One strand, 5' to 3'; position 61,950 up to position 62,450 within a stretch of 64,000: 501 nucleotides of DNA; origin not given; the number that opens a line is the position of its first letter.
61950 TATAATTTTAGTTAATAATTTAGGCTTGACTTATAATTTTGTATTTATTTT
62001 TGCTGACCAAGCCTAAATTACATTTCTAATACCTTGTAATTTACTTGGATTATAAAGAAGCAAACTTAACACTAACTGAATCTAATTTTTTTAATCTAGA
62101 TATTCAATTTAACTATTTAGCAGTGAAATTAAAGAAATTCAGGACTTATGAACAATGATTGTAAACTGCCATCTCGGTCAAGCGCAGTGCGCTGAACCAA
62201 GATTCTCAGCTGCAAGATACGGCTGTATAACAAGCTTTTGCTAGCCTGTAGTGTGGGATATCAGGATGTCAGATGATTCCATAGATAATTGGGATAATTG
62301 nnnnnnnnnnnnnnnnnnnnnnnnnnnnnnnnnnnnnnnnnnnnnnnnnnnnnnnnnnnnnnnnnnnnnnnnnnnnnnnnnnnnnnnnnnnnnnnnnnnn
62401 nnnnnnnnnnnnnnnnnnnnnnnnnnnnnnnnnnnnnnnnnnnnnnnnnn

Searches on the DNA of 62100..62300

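Call 81: search_rna_families(source=window, start=62100, end=62300, threshold=evalue, max_evalue=1)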
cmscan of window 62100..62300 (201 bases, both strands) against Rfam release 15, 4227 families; matches with E-value up to 1: 1.
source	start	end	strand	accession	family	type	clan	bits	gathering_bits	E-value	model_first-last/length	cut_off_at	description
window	62200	62234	+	RF03031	ssnA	Cis-reg;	-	13.1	37.3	0.86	1-48/48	no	ssnA RNA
